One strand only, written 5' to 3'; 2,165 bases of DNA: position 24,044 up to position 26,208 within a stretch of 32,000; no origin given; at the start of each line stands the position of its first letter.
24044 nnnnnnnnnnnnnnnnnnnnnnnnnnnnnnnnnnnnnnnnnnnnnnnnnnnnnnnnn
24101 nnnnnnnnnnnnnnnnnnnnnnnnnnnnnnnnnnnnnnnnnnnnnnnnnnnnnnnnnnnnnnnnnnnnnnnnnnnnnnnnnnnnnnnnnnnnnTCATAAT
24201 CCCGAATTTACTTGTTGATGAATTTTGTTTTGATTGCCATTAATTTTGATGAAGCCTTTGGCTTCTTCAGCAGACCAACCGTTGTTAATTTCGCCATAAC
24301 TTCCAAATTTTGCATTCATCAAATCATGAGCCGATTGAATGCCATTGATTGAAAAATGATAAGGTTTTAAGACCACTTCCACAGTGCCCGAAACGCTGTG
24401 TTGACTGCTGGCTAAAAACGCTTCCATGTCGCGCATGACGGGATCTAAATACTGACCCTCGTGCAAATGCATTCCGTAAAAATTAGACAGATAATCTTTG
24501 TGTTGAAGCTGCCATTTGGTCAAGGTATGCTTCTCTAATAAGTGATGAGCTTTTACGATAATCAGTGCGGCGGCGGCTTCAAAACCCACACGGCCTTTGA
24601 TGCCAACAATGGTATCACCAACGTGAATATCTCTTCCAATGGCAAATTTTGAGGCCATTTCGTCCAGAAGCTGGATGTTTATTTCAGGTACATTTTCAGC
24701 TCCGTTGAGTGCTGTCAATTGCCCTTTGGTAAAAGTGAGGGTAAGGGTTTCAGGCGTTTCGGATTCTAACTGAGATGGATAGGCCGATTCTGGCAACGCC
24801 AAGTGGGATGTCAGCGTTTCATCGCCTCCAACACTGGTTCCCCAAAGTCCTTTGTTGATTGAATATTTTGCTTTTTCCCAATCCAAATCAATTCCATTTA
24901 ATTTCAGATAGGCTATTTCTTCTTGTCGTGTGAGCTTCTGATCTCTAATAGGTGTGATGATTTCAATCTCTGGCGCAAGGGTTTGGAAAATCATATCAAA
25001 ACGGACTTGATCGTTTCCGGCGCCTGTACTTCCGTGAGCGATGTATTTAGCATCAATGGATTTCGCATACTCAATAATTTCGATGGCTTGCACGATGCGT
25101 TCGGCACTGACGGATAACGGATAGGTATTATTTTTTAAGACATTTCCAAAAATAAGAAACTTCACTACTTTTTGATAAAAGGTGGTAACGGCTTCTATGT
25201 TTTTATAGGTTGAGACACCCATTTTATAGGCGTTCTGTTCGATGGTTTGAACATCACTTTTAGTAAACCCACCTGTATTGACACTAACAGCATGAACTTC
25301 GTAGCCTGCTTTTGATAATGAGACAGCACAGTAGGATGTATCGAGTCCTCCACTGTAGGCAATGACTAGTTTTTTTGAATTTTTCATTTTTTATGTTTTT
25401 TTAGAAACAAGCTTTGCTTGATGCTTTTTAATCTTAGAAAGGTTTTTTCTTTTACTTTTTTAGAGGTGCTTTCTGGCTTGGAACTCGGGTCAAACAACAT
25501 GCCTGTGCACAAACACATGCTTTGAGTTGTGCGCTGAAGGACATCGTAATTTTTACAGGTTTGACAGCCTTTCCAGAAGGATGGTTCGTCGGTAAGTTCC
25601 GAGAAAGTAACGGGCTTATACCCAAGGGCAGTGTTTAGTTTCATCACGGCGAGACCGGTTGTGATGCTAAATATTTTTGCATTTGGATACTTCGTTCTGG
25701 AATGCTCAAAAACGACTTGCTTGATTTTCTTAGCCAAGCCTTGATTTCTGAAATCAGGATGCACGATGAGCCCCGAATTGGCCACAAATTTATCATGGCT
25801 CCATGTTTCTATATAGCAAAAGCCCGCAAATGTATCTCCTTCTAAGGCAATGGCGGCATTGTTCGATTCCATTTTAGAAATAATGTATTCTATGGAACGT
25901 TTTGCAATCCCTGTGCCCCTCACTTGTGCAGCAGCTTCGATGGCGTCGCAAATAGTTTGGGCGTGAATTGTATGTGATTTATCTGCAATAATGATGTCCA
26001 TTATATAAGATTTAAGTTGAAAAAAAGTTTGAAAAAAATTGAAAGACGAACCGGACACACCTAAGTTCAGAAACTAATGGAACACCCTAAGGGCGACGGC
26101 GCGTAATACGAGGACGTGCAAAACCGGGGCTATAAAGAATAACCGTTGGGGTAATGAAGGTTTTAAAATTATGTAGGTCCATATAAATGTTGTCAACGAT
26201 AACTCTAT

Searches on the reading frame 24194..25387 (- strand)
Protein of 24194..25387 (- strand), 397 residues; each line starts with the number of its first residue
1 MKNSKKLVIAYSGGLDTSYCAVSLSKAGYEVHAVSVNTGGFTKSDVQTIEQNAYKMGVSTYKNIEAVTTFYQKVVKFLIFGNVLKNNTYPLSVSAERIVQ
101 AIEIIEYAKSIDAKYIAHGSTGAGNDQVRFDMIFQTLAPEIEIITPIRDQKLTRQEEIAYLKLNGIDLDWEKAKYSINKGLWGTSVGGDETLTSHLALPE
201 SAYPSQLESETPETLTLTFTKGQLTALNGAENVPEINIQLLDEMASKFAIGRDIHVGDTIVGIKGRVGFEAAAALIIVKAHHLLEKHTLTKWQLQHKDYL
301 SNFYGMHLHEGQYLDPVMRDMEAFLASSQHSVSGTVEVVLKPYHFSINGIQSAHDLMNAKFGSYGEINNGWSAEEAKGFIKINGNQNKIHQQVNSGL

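Call 64: search_protein_families(library=pfam, proteins=[window:24194-25387:-], max_evalue=0.0001)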
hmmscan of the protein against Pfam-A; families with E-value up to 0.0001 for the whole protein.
window:24194-25387:- (397 aa): 3 families
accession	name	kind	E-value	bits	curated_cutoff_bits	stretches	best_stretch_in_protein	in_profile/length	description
PF00764.25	Arginosuc_synth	-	1.4e-38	132.9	27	1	6-166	1-161/162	Arginosuccinate synthase N-terminal HUP domain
PF20979.2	Arginosuc_syn_C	-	6.1e-33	114.7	27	1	175-389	1-218/219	Arginosuccinate synthase C-terminal domain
PF06508.19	QueC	-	7e-05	22.9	22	0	7-65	2-59/210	Queuosine biosynthesis protein QueC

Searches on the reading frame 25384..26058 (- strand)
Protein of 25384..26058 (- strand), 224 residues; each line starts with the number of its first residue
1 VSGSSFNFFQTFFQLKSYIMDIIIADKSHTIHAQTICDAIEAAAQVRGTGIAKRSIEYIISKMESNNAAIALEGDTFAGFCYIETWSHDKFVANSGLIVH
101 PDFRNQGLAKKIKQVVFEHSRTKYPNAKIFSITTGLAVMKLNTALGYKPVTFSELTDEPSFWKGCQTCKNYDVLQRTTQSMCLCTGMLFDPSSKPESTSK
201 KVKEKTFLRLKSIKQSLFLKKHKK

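Call 66: search_protein_families(library=pfam, proteins=[window:25384-26058:-], max_evalue=0.0001)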
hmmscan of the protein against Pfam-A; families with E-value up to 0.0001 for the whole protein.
window:25384-26058:- (224 aa): 2 families
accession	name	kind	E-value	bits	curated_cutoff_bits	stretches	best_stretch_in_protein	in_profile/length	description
PF00583.31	Acetyltransf_1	-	4.4e-07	30.6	20.7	1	70-126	37-92/116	Acetyltransferase (GNAT) family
PF13508.13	Acetyltransf_7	-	3.3e-06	27.8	27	1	69-124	6-59/84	Acetyltransferase (GNAT) domain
